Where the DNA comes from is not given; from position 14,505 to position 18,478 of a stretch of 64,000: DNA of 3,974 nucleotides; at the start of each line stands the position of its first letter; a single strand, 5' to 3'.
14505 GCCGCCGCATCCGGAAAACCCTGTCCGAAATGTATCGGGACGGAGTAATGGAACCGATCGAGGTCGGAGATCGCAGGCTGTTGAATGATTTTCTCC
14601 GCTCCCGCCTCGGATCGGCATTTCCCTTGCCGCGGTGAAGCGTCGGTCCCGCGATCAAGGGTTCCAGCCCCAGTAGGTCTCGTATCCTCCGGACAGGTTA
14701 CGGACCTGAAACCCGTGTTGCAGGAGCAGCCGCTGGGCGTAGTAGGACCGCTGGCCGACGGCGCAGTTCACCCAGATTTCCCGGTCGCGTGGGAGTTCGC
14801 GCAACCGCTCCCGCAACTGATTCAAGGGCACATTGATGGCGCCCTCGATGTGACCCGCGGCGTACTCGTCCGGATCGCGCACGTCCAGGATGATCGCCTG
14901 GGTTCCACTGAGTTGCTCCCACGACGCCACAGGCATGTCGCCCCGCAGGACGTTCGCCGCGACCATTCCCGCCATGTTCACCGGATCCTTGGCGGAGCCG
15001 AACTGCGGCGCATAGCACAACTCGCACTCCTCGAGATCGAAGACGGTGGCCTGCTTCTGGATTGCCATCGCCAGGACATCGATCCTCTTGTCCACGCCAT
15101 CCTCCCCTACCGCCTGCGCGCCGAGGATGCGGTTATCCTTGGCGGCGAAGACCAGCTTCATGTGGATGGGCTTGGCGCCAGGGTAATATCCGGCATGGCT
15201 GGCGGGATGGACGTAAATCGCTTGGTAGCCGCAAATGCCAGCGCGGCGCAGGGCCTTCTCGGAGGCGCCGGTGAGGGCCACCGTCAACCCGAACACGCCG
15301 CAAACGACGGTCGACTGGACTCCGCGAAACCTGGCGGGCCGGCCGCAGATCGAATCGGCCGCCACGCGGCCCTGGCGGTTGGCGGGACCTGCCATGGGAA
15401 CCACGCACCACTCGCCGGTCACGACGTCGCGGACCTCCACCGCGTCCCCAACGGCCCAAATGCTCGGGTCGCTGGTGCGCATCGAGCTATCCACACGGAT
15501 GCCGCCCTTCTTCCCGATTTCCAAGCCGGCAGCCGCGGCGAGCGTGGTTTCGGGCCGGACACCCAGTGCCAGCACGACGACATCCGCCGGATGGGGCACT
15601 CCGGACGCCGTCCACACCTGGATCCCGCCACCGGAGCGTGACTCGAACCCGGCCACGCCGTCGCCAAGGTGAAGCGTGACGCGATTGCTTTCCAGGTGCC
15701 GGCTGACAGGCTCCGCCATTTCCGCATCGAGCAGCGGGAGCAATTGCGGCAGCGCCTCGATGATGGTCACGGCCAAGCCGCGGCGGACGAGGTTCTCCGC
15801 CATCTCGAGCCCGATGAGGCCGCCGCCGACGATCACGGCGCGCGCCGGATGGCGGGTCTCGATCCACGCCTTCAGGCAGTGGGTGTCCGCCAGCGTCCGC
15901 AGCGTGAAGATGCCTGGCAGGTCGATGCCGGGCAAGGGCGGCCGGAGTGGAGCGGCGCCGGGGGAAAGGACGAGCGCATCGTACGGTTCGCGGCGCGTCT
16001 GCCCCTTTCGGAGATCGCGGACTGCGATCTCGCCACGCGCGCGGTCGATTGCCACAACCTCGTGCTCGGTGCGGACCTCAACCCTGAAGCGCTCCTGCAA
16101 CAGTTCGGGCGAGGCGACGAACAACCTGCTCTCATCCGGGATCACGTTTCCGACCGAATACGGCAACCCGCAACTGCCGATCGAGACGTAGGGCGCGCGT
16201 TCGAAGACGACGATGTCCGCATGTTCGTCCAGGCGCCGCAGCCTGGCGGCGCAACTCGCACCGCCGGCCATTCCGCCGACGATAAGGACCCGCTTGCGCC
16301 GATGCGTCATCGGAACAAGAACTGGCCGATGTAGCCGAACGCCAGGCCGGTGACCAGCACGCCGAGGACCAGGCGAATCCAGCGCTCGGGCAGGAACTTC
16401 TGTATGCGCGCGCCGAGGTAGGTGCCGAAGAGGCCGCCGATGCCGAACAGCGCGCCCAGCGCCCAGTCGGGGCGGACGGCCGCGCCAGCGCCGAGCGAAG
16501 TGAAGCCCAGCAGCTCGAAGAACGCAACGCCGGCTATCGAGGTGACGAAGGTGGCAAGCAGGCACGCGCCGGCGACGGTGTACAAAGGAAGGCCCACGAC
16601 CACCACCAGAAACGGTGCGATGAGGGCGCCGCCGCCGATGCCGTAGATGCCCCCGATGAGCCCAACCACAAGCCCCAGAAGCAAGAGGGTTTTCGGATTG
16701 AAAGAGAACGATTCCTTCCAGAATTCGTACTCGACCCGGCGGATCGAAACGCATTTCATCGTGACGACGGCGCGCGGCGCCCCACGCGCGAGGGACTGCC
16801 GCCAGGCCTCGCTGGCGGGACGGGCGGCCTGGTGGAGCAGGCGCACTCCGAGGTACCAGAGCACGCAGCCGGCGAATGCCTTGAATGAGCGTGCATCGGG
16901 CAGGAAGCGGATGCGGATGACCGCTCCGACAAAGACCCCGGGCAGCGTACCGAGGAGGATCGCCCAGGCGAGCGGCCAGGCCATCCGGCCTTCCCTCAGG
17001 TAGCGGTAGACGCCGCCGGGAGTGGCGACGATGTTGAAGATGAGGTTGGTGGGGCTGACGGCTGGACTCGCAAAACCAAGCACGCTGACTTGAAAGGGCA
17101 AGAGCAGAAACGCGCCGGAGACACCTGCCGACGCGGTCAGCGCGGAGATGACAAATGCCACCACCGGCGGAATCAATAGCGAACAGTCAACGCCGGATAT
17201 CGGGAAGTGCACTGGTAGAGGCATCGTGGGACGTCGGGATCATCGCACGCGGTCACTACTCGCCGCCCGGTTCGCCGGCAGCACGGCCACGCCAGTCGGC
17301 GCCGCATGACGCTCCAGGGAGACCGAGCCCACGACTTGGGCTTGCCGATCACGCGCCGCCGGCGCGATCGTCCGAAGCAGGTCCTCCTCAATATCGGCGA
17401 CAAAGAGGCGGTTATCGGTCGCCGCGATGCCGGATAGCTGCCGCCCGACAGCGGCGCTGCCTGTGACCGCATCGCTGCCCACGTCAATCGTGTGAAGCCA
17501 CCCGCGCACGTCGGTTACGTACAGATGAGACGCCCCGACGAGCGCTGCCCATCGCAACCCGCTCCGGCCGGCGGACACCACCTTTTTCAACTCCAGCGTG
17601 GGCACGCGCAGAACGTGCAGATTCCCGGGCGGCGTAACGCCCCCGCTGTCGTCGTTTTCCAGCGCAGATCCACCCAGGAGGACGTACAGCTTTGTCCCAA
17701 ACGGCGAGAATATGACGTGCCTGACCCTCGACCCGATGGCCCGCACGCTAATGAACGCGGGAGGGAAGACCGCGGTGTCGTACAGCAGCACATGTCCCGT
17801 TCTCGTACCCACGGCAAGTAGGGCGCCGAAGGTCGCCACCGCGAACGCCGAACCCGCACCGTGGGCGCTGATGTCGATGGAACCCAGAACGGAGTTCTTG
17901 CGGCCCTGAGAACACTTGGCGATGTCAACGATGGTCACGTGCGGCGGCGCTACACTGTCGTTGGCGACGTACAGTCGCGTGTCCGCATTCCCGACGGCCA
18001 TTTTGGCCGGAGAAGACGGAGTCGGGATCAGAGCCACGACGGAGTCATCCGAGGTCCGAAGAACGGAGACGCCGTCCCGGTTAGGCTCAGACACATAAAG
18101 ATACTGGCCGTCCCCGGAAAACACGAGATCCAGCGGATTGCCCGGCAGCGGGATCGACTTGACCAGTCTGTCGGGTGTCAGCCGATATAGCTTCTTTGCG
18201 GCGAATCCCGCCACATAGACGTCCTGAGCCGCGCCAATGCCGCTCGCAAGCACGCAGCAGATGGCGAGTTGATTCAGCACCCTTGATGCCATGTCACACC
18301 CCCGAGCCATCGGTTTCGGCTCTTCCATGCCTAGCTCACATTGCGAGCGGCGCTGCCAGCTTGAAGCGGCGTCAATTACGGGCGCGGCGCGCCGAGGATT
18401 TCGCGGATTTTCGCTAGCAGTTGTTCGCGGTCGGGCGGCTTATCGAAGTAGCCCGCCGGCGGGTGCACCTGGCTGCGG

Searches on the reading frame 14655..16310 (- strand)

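Call 65: search_protein_families(library=ncbifam, proteins=[window:14655-16310:-], max_evalue=0.00001)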
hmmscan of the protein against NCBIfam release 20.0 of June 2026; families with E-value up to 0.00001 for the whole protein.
window:14655-16310:- (551 aa): 58 families (the best 25 are shown)
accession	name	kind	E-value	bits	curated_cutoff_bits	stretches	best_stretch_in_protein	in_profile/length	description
TIGR03385.1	CoA_CoA_reduc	equivalog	4.7e-134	447.5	578.8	1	7-448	1-439/439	CoA-disulfide reductase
NF007123.0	PRK09564.1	equivalog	3e-104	349.2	458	1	6-451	1-443/444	CoA-disulfide reductase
NF010037.0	PRK13512.1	equivalog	6.5e-97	325.2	394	1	7-451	3-437/438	CoA-disulfide reductase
NF046103.1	NOXase_Strep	equivalog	8.3e-63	212.9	600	1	8-451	2-441/442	H2O-forming NADH oxidase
TIGR02374.1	nitri_red_nirB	equivalog_domain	1.2e-48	166.2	578.35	1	8-403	2-371/794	nitrite reductase large subunit NirB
NF045765.1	PhenlGlyoxDHPadH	equivalog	4.5e-44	151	475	1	7-326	4-312/416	NADH-dependent phenylglyoxylate dehydrogenase subunit epsilon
NF003437.0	PRK04965.1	equivalog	1.5e-35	122.9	392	1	8-296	5-280/378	NADH:flavorubredoxin reductase NorW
NF042949.2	3PPDioc_HcaD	equivalog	1.5e-34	119.4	450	1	6-325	2-309/386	3-phenylpropionate/cinnamic acid dioxygenase ferredoxin--NAD(+) reductase subunit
TIGR01350.1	lipoamide_DH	equivalog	1.7e-32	112.7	408.8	1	106-428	128-435/461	dihydrolipoyl dehydrogenase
NF004943.0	PRK06292.2-1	equivalog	3.7e-32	111.7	432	1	100-428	122-436/456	dihydrolipoyl dehydrogenase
NF011565.0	PRK14989.1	subfamily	6.1e-31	107.3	883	1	8-403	7-376/847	nitrite reductase large subunit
TIGR02053.1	MerA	equivalog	1.4e-30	106.7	454.45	1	108-433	128-439/465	mercury(II) reductase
NF041682.1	ant_diox_AndAa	equivalog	2.6e-30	105.4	650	1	7-327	5-315/406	anthranilate 1,2-dioxygenase system ferredoxin--NAD(+) reductase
NF003585.0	PRK05249.1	equivalog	1.9e-26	92.7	465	1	102-421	131-431/464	Si-specific NAD(P)(+) transhydrogenase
NF007286.0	PRK09754.1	equivalog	1e-25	90.3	447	1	4-325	2-310/400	phenylpropionate dioxygenase ferredoxin reductase subunit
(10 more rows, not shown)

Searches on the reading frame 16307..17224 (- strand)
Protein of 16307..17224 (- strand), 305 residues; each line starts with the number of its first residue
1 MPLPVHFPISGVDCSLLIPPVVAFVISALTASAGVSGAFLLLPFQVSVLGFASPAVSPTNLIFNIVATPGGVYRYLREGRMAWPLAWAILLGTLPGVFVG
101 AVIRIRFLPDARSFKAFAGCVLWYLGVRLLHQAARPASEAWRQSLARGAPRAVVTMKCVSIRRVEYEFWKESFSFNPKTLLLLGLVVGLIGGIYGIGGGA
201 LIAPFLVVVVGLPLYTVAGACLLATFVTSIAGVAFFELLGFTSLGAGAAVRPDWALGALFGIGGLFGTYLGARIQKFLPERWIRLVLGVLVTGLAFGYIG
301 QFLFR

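Call 65: search_protein_families(library=ncbifam, proteins=[window:16307-17224:-], max_evalue=0.00001)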
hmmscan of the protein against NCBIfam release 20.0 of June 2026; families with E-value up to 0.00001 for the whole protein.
window:16307-17224:- (305 aa): 1 family
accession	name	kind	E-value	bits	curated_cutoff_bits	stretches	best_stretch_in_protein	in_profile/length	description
NF040961.1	MamO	equivalog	2.4e-06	26.2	800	1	47-295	401-644/648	magnetosome protein MamO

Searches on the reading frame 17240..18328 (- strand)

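Call 65: search_protein_families(library=ncbifam, proteins=[window:17240-18328:-], max_evalue=0.00001)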
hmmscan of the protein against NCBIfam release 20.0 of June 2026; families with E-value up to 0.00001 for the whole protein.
window:17240-18328:- (362 aa): 3 families
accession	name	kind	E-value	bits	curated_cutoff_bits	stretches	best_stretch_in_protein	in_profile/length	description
TIGR03866.1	PQQ_ABC_repeats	subfamily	2.1e-11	43.5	287.3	1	55-216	33-183/310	PQQ-dependent catabolism-associated beta-propeller protein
NF048007.1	MmpL3Stblzr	equivalog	1.3e-07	31.1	600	0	54-137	259-337/366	MmpL3/TtfA transport complex stabilizer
TIGR02276.1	beta_rpt_yvtn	repeat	2.6e-06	27.3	27.85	0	73-112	2-41/42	beta-propeller repeat protein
